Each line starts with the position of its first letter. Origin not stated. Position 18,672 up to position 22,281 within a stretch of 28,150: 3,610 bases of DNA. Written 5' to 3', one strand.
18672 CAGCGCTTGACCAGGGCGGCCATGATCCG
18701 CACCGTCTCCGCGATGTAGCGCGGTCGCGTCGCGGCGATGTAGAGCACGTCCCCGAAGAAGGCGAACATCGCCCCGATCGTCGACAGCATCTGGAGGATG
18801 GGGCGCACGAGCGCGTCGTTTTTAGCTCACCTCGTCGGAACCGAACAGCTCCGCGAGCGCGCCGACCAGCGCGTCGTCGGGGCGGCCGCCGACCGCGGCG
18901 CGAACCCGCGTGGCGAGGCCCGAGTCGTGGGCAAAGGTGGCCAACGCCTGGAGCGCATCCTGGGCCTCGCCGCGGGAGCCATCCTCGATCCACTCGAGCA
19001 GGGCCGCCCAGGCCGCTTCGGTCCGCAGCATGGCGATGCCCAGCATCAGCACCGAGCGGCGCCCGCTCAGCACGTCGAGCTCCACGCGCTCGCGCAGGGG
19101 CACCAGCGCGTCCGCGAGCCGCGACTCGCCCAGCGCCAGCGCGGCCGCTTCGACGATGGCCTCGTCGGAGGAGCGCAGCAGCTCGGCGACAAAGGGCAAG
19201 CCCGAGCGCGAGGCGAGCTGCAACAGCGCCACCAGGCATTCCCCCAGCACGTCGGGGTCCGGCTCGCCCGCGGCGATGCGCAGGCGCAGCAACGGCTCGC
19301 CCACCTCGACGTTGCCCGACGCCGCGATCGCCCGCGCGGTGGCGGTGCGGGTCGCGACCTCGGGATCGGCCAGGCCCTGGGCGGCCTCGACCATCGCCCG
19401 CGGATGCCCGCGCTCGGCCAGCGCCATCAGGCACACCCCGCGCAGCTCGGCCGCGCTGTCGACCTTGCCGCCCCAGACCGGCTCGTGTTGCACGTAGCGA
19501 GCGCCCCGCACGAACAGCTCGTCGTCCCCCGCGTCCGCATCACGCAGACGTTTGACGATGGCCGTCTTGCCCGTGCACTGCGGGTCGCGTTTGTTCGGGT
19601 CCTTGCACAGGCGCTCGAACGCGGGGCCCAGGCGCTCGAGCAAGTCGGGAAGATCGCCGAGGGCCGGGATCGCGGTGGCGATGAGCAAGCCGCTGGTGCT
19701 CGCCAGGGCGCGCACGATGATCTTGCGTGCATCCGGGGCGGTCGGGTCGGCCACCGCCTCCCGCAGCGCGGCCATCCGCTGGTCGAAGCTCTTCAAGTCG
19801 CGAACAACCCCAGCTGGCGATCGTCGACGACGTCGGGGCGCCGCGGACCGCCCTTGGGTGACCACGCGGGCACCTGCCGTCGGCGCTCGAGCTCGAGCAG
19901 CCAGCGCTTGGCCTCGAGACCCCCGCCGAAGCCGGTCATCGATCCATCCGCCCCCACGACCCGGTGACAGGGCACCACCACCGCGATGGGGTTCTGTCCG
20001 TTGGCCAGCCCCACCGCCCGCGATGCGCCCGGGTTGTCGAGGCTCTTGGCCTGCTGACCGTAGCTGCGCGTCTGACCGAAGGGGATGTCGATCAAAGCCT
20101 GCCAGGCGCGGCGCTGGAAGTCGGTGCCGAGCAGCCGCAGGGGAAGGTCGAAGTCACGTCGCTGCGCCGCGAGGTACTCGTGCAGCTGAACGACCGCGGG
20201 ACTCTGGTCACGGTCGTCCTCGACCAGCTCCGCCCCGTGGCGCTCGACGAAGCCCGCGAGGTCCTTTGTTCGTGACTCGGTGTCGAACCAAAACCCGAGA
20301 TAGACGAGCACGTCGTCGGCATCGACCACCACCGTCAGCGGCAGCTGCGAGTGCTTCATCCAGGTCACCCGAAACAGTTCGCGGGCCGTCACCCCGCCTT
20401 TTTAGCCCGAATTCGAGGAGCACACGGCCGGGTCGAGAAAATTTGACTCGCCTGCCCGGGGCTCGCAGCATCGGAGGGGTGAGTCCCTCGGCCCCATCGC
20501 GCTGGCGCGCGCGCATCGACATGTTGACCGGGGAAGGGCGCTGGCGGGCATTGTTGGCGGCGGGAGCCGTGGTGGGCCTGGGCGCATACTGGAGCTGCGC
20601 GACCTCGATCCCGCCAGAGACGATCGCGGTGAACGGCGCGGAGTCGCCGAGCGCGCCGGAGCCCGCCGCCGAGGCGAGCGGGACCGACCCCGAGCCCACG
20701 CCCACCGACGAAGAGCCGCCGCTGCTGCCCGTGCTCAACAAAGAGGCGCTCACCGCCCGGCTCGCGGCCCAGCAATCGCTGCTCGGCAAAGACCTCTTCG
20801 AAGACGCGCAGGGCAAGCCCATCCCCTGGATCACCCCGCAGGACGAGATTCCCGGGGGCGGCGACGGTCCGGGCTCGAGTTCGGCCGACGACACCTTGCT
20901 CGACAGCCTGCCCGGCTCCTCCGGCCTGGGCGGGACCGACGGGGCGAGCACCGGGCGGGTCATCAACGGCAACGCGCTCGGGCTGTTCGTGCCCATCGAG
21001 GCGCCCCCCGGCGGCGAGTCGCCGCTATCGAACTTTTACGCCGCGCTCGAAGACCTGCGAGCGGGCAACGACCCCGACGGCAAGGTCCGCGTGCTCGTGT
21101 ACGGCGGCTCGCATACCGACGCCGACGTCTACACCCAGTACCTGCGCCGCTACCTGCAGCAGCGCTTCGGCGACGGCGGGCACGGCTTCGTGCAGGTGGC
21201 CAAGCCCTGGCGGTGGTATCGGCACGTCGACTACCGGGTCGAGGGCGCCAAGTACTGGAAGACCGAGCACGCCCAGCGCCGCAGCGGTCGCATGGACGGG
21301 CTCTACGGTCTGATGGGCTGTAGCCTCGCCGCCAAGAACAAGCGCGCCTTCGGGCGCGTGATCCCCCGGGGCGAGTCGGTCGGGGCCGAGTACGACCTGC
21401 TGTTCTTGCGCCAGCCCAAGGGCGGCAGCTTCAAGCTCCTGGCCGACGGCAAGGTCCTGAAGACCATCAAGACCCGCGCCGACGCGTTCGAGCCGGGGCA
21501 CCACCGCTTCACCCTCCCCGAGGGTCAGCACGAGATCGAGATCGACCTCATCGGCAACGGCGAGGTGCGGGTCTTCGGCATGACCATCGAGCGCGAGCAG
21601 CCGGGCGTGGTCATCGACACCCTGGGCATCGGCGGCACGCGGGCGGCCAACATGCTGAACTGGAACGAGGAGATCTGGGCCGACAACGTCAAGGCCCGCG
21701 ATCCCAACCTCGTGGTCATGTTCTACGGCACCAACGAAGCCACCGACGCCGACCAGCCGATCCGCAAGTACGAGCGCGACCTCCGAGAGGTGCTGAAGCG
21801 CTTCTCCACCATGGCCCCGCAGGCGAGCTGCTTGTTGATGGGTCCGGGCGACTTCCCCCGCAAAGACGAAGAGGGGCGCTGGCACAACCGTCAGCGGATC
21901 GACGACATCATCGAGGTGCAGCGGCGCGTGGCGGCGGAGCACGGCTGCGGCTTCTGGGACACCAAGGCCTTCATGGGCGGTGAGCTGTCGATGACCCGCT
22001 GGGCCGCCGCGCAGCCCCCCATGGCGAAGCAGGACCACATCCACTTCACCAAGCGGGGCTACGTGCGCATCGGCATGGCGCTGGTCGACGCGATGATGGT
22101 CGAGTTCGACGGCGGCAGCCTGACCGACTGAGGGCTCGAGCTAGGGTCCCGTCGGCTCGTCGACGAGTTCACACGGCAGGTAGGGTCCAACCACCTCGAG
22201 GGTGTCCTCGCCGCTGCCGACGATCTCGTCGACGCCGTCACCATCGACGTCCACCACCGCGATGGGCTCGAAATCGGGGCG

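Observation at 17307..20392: Compact operon: O6-alkylguanine methyltransferase, HEAT-repeat protein and two tandem MlaE/YrbE-type permeases, with no ATPase or MCE gene in cis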

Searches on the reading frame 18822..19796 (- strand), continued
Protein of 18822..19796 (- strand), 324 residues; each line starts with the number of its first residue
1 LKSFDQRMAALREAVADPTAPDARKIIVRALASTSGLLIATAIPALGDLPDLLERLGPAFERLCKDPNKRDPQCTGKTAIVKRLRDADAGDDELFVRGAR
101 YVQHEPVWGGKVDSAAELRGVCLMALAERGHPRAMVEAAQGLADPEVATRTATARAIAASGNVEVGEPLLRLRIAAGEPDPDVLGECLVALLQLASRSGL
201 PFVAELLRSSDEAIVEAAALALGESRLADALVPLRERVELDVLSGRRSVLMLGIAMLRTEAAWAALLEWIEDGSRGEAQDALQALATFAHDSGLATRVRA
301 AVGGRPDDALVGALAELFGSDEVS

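Call 38: search_protein_families(library=pfam, alignment_id=A2, max_evalue=1)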
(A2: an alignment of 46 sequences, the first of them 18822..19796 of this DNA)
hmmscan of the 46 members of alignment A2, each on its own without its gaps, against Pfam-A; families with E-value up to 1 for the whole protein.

A. member 1, window:18822-19796:- (324 aa): 4 families
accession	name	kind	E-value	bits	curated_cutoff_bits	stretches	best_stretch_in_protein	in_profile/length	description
PF13646.12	HEAT_2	-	3.1e-14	53.5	27.7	2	175-248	8-81/88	HEAT repeats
PF11838.14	ERAP1_C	-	0.00085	19.3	38.2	0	246-289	169-212/318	ERAP1-like C-terminal domain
PF02985.28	HEAT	-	0.00092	19.7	23.5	1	200-224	2-26/31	HEAT repeat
PF00514.29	Arm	-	0.023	15.2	20.6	1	199-223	13-37/41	Armadillo/beta-catenin-like repeat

B. families by the number of members that match (of 46 scanned): 34 families (the first 25 are shown)
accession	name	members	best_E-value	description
PF13646.12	HEAT_2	46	4.6e-22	HEAT repeats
PF02985.28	HEAT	25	2.5e-07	HEAT repeat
PF13513.12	HEAT_EZ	19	1.1e-06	HEAT-like repeat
PF11838.14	ERAP1_C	19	1.4e-05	ERAP1-like C-terminal domain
PF03130.22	HEAT_PBS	15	3.7e-06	PBS lyase HEAT-like repeat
PF00514.29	Arm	5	0.0085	Armadillo/beta-catenin-like repeat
PF20014.4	GAP1-M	2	0.066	GTPase-associated protein 1, middle domain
PF17914.6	HopA1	1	0.0044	HopA1 effector protein family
PF20308.4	TPR-S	1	0.012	Tetratricopeptide Repeats-Sensor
PF06530.18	Phage_antitermQ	1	0.015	Phage antitermination protein Q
PF14609.11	GCP5-Mod21_N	1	0.016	Gamma-Tubulin ring complex non-core subunit mod21, N-terminal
PF08681.18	TacA1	1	0.032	Antitoxin TacA 1-like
PF16073.10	SAT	1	0.033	Starter unit:ACP transacylase in aflatoxin biosynthesis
PF07466.16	DUF1517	1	0.041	Protein of unknown function (DUF1517)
PF14063.11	DUF4254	1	0.041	Protein of unknown function (DUF4254)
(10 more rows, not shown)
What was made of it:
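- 18822..19796 (-): HEAT-repeat (PBS-lyase/alphaRep-type) alpha-solenoid protein, 324 aa, of unknown function. Its TTG start overlaps the ogt stop as TTGA. It is a lineage-specific insertion between ogt and mlaE1. PF13646 in 46 of 46 family members (call 38).
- On PBS-lyase-type HEAT repeat proteins (PF13646/PF03130): PF13646 in 46 of 46 members (call 38).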

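Call 43: predict_structure(alignment_id=A2)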
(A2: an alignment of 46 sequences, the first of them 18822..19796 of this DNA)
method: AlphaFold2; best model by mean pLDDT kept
length: 324 residues; sequences in the alignment: 46
mean_pLDDT: 96.7   pTM: 0.91
mean pLDDT of the five models: 96.7, 96.5, 96.5, 96.1, 96.0
residues with pLDDT >= 90: 312; 70-90: 8; 50-70: 2; < 50: 2
segments of 3 or more residues with pLDDT < 50: none
pLDDT, mean of each block of 10 residues (from residue 1): 92 98 97 98 98 98 97 98 97 98 96 98 98 98 98 99 98 98 98 98 98 97 98 97 89 98 98 96 98 98 96 95 53
secondary structure, 60 per line:
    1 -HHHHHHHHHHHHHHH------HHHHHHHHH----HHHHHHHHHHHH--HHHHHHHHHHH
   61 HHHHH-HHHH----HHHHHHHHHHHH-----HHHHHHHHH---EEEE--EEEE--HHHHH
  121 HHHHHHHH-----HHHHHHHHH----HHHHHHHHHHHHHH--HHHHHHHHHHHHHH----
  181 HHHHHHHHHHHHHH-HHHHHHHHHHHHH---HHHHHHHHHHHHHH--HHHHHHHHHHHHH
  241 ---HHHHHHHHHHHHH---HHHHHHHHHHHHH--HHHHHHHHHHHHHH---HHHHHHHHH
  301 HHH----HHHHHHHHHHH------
elements in order: H2-16 H23-31 H36-47 H50-65 H67-70 H75-86 H92-100 E104-107 E110-113 H116-128 H134-142 H147-160 H163-176 H181-194 H196-208 H212-225 H228-240 H244-256 H260-272 H275-288 H292-303 H308-318
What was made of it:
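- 18822..19796 (-): The AlphaFold model has pLDDT 96.7 (call 43).
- On PBS-lyase-type HEAT repeat proteins (PF13646/PF03130): The model is a 20-helix solenoid with pLDDT 96.7 (call 43).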

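Call 46: fold_search(model_id=the predicted structure, library=pdb)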
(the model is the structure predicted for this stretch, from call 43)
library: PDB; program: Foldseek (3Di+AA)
matches with E <= 10: 1409; with E <= 0.001: 32
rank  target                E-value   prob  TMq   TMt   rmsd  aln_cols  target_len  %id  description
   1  4zv6_A                3.7e-05  1.00  0.53  0.60   7.4       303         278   21  Crystal structure of the artificial alpharep-7 octarellinV.1 complex (released 2016-05-25)
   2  7p0h_A                5.2e-05  1.00  0.41  0.34   7.3       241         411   22  Crystal structure of Helicobacter pylori ComF fused to an artificial alphaREP crystallization helper(named B2) (released 2022-04-06)
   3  4rv1_A                5.9e-05  1.00  0.36  0.30  13.3       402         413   17  Crystal Structure of Engineered Protein. Northeast Structural Genomics Consortium (NESG) Target OR497. (released 2014-12-10)
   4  3ltm_B                6.1e-05  1.00  0.41  0.64   5.4       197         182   23  Structure of a new family of artificial alpha helicoidal repeat proteins (alpha-Rep) based on thermostable HEAT-like r (released 2010-10-13)
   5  4rv1_B                6.7e-05  1.00  0.38  0.32  12.1       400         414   16  Crystal Structure of Engineered Protein. Northeast Structural Genomics Consortium (NESG) Target OR497. (released 2014-12-10)
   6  6bzx_A                7.0e-05  1.00  0.53  0.60   7.4       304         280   21  Structure of the artificial complex alpha-Rep/Octarellin V.1 crystallized by counter diffusion in a capillary (released 2019-01-09)
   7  7q1f_C                8.3e-05  1.00  0.39  0.53   7.7       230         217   22  CPAP:TUBULIN:IE5 ALPHAREP COMPLEX (released 2022-04-20)
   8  7z0g_C                9.1e-05  1.00  0.39  0.53   7.6       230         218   23  CPAP:TUBULIN:IE5 ALPHAREP COMPLEX P1 SPACE GROUP (released 2022-04-13)
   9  7z0g_T                9.1e-05  1.00  0.39  0.53   7.6       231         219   22  CPAP:TUBULIN:IE5 ALPHAREP COMPLEX P1 SPACE GROUP (released 2022-04-13)
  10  6s9p_A                1.2e-04  1.00  0.30  0.29  12.4       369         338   18  Designed Armadillo Repeat protein internal Lock2 fused to target peptide KRKAKITWKR (released 2020-02-19)
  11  7q1f_T                1.3e-04  1.00  0.39  0.53   7.8       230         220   22  CPAP:TUBULIN:IE5 ALPHAREP COMPLEX (released 2022-04-20)
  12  4rv1_C                1.7e-04  1.00  0.39  0.32  12.2       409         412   16  Crystal Structure of Engineered Protein. Northeast Structural Genomics Consortium (NESG) Target OR497. (released 2014-12-10)
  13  3ltj                  1.7e-04  1.00  0.42  0.63   5.2       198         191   24  Structure of a new family of artificial alpha helicoidal repeat proteins (alpha-Rep) based on thermostable HEAT-like rep (released 2010-10-13)
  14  4jw2_B                1.8e-04  1.00  0.40  0.61   5.7       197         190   24  Selection of specific protein binders for pre-defined targets from an optimized library of artificial helicoidal repea (released 2013-09-25)
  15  6s9o_B                2.6e-04  1.00  0.30  0.29  12.8       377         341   17  Designed Armadillo Repeat protein internal Lock1 fused to target peptide KRKRKLKFKR (released 2020-02-19)
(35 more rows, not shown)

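Call 63: list_cluster_members(proteins=[P0001, P0121, P0245, P0247, P0248, P0249, P0254, P0255, P0257, P0265])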
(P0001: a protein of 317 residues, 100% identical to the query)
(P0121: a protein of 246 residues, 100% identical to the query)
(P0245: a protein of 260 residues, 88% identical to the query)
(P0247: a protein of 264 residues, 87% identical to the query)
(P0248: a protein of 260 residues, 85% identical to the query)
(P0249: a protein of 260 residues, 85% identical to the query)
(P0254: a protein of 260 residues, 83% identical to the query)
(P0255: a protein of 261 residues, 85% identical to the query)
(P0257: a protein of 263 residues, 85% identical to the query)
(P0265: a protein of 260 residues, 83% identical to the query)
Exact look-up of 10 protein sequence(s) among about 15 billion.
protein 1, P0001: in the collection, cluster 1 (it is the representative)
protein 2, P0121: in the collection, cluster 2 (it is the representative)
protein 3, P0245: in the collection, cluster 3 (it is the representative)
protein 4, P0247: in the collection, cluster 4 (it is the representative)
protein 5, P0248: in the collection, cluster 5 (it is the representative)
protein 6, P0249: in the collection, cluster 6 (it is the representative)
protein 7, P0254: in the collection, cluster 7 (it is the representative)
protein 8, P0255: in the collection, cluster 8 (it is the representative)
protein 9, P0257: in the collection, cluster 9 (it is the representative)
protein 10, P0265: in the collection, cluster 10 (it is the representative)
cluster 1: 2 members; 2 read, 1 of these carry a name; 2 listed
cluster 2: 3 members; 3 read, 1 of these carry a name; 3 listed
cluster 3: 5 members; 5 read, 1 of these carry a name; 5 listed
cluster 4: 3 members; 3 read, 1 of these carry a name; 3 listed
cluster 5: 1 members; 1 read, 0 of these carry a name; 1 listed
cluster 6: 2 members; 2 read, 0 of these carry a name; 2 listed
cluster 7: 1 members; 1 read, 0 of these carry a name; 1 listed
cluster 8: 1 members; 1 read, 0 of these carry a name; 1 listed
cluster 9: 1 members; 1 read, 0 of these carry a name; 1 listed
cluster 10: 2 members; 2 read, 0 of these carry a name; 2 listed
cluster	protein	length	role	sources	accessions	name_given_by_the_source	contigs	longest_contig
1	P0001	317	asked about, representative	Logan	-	-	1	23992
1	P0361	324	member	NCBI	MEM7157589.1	MAG: HEAT repeat domain-containing protein [Myxococcota bacterium]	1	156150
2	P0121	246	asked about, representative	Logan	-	-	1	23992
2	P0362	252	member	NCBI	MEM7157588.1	MAG: ABC transporter permease [Myxococcota bacterium]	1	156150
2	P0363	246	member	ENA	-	-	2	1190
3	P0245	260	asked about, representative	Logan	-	-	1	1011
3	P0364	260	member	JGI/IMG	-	phospholipid/cholesterol/gamma-HCH transport system ATP-binding protein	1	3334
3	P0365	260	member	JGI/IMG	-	-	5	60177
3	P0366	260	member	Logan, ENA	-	-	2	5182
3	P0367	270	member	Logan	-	-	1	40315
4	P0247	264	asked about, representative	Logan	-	-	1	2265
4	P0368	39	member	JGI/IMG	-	ABC-type transporter Mla maintaining outer membrane lipid asymmetry ATPase subunit MlaF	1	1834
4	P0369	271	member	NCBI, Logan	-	-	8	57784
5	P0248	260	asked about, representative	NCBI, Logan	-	-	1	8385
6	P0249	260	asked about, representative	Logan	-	-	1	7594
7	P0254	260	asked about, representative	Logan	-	-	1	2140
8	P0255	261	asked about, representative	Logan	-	-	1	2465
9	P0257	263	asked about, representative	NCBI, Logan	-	-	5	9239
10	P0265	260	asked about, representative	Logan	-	-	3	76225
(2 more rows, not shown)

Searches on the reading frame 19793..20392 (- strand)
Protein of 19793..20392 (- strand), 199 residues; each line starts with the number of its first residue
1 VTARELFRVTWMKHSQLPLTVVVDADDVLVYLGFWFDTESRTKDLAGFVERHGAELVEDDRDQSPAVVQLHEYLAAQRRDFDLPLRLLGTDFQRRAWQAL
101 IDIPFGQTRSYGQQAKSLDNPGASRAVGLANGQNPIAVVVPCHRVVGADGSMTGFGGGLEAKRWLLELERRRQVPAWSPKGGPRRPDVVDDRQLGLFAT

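Call 6: search_protein_families(library=pfam, proteins=[window:19793-20392:-], max_evalue=0.01)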
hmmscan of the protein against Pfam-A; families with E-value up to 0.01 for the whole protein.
window:19793-20392:- (199 aa): 1 family
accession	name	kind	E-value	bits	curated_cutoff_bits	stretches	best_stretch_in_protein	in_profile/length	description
PF01035.26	DNA_binding_1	-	3.2e-33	113.9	27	1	91-170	1-80/81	6-O-methylguanine DNA methyltransferase, DNA binding domain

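Call 9: search_protein_families(library=ncbifam, proteins=[window:19793-20392:-], max_evalue=0.01)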
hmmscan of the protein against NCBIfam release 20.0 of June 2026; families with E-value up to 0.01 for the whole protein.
window:19793-20392:- (199 aa): 5 families
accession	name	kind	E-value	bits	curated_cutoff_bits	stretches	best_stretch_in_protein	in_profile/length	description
TIGR00589.1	ogt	superfamily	5.1e-33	113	46.4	1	90-169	1-80/80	methylated-DNA--[protein]-cysteine S-methyltransferase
NF007626.0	PRK10286.1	equivalog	1.8e-31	109.5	192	1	61-169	57-166/171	methylated-DNA--[protein]-cysteine S-methyltransferase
NF011964.0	PRK15435.1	equivalog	1.5e-26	93.2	345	1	57-172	236-351/354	bifunctional DNA-binding transcriptional regulator/O6-methylguanine-DNA methyltransferase Ada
NF003022.0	PRK03887.1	equivalog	4.2e-13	49.5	164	1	90-170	91-169/175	methylated-DNA--protein-cysteine methyltransferase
NF041132.1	DNA_protcyst_Mta_Thcoc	equivalog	7.8e-13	48.6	250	1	40-169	39-168/169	methylated-DNA--protein-cysteine methyltransferase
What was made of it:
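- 19793..20392 (-): ogt: O6-alkylguanine-DNA alkyltransferase (MGMT). The ORF runs from GTG 20392, but the likelier start is ATG 20359 (188 aa). It is the first gene of the cluster. PF01035 E=3e-33 and TIGR00589 E=5e-33 (calls 6, 9).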

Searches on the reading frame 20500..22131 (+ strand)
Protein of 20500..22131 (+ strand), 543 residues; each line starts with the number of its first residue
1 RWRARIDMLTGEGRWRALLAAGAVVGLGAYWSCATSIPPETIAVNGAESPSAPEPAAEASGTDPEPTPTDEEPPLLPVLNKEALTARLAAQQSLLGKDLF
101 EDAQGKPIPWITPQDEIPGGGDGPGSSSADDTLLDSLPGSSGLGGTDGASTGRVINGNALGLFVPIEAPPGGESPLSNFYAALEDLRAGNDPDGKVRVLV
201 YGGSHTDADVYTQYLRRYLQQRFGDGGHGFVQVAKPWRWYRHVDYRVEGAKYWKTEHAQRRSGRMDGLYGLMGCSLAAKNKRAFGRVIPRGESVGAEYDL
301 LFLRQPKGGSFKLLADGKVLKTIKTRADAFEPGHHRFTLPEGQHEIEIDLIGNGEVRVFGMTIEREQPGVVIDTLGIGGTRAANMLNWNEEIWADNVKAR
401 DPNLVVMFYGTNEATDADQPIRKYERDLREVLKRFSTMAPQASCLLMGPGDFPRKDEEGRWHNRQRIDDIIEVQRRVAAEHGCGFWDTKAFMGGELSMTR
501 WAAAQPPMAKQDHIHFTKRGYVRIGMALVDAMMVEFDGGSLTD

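Call 6: search_protein_families(library=pfam, proteins=[window:20500-22131:+], max_evalue=0.01)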
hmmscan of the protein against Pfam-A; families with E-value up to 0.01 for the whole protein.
window:20500-22131:+ (543 aa): 3 families
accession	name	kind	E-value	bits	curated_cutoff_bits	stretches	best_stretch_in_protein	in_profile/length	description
PF13472.12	Lipase_GDSL_2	-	2.6e-17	64.3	32.9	1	362-521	26-176/178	GDSL-like Lipase/Acylhydrolase family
PF00657.28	Lipase_GDSL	-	2e-07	31.8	23.6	1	367-527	33-207/208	GDSL-like Lipase/Acylhydrolase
PF04311.20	DUF459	-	0.00055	19.8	27.2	1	383-528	42-194/197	Protein of unknown function (DUF459)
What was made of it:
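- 20521..22131 (+): Conserved divergent neighbour: an exported or membrane-anchored GDSL/SGNH hydrolase-like protein. PF13472 E=3e-17 (call 6).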
